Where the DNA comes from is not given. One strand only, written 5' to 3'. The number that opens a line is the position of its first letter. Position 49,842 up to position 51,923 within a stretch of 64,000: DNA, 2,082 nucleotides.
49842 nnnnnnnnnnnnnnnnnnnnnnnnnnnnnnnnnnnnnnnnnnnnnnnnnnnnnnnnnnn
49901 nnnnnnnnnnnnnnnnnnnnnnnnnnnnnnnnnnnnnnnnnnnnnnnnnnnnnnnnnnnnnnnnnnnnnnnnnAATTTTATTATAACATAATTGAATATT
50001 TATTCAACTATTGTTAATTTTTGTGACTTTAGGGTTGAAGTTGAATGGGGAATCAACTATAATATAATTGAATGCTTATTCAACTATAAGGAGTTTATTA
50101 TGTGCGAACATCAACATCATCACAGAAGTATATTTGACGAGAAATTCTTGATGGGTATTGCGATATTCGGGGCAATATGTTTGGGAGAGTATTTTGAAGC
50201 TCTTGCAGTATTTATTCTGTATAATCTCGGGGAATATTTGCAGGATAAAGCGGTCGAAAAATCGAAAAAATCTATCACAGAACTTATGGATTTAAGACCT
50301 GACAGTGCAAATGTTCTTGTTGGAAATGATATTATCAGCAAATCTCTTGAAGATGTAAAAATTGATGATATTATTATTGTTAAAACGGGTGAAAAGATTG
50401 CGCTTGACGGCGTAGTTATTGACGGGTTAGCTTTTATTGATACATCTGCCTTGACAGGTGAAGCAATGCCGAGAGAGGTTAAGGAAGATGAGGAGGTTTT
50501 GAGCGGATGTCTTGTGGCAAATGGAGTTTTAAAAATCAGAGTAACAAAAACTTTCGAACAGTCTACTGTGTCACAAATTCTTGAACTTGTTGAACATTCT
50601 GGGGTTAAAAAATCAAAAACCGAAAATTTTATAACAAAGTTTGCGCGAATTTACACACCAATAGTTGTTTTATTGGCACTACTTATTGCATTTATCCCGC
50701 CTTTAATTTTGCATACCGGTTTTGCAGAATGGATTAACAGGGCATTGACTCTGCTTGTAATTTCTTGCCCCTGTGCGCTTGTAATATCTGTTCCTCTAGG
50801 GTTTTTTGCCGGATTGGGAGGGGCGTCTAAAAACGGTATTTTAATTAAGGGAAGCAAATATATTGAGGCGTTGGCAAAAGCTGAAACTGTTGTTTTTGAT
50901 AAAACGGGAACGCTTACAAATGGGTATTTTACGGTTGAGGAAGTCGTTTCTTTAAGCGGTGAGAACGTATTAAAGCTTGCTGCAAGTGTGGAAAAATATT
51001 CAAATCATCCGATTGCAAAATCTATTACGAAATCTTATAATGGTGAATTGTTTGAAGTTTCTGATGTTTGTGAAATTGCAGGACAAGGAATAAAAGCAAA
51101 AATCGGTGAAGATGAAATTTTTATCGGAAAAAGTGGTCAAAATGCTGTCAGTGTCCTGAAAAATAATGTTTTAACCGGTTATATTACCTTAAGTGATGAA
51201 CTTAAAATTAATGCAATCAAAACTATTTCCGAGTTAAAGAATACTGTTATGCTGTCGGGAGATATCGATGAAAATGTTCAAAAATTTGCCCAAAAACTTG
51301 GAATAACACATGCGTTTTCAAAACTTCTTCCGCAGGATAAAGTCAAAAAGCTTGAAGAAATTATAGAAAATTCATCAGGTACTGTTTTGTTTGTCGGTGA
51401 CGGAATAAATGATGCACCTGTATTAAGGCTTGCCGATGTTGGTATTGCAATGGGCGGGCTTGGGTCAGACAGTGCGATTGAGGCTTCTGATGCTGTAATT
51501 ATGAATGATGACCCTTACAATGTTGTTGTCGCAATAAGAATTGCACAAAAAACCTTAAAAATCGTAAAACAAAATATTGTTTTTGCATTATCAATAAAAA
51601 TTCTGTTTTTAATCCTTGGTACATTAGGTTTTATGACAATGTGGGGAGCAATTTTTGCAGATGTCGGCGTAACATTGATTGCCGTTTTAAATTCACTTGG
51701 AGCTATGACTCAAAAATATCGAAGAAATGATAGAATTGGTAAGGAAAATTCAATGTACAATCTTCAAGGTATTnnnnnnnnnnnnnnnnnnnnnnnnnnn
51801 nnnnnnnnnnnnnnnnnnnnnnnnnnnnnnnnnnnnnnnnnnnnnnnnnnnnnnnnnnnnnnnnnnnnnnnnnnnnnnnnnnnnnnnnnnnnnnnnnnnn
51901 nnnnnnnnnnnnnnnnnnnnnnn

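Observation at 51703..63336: Aryl-polyene-like type II PKS cluster in a probable Gastranaerophilales genome, rearranged and reduced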

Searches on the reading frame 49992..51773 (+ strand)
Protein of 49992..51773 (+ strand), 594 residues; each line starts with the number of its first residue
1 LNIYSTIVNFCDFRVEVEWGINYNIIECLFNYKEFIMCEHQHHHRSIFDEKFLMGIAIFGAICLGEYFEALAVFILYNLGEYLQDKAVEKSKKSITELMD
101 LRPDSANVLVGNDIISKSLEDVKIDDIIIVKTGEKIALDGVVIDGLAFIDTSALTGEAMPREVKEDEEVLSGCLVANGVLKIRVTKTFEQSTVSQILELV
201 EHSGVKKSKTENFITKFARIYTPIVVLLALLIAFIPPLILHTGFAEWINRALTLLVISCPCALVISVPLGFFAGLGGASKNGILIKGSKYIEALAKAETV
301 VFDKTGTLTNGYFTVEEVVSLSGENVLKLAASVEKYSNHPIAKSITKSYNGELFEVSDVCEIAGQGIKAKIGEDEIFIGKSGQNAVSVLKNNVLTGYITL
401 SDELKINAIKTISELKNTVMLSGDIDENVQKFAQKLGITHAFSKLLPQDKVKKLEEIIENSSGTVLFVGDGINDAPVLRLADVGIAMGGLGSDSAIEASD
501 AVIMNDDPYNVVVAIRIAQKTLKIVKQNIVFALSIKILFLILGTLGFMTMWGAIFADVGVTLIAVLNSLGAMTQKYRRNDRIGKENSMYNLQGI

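Call 4: search_protein_families(library=pfam, proteins=[window:49992-51773:+], max_evalue=0.01)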
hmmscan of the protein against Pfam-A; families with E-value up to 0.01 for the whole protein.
window:49992-51773:+ (594 aa): 3 families
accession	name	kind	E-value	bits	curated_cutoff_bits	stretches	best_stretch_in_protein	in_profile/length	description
PF00122.25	E1-E2_ATPase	-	5.2e-48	163.4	28.1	1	101-280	2-180/181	E1-E2 ATPase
PF00702.32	Hydrolase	-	2.3e-24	87.3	26.4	1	298-482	2-191/191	haloacid dehalogenase-like hydrolase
PF08282.18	Hydrolase_3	-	0.00044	20.5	20.9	1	451-507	192-247/255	haloacid dehalogenase-like hydrolase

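Call 82: search_protein_families(library=ncbifam, proteins=[window:49992-51773:+], max_evalue=0.001)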
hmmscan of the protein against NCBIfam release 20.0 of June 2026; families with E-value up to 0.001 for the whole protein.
window:49992-51773:+ (594 aa): 20 families
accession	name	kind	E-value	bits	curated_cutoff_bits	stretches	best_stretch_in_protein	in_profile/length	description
TIGR01525.1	ATPase-IB_hvy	subfamily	2.6e-154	515.2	346.25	1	52-569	3-558/560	heavy metal translocating P-type ATPase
TIGR01512.1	ATPase-IB2_Cd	subfamily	2.1e-147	491.8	313.5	1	52-571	3-492/494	cadmium family heavy metal-translocating P-type ATPase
NF008262.1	PRK11033.1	equivalog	2.4e-124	416.4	1005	1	46-570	174-726/731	zinc/cadmium/mercury/lead-transporting ATPase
TIGR01511.1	ATPase-IB1_Cu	subfamily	2e-110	370.2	397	1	63-550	38-514/542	copper-translocating P-type ATPase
NF033775.1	P_type_ZntA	exception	4.2e-109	365.9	1240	1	46-573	179-730/732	Zn(II)/Cd(II)/Pb(II) translocating P-type ATPase ZntA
NF007952.0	PRK10671.1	equivalog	2.3e-76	257.7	1316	2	67-381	289-609/838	copper-exporting P-type ATPase CopA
TIGR01494.1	ATPase_P-type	subfamily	3.6e-68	230.1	62.3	1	74-550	3-468/478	HAD-IC family P-type ATPase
TIGR01647.1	ATPase-IIIA_H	equivalog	3e-38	131.5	615.5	2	52-345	40-339/755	plasma-membrane proton-efflux P-type ATPase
NF010609.0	PRK14010.1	equivalog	5.9e-34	117.3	1323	2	120-346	121-350/673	K(+)-transporting ATPase subunit B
TIGR01497.1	kdpB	equivalog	8.6e-31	106.7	527.9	2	87-332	87-334/675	potassium-transporting ATPase subunit KdpB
TIGR01517.1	ATPase-IIB_Ca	equivalog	6.4e-30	104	507.05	2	107-319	159-382/882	calcium-translocating P-type ATPase, PMCA-type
TIGR01522.1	ATPase-IIA2_Ca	equivalog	2.8e-25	88.3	798.3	2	428-542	554-667/854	calcium-transporting P-type ATPase, PMR1-type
TIGR01106.1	ATPase-IIC_X-K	subfamily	3.6e-23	81.4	946.1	2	72-362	112-404/997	Na,H/K antiporter P-type ATPase subunit alpha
TIGR01116.1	ATPase-IIA1_Ca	equivalog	8.4e-19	67.2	703.4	2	435-535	502-615/799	calcium-translocating P-type ATPase, SERCA-type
TIGR01524.1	ATPase-IIIB_Mg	equivalog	2.7e-17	62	610.75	2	381-507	519-646/867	magnesium-translocating P-type ATPase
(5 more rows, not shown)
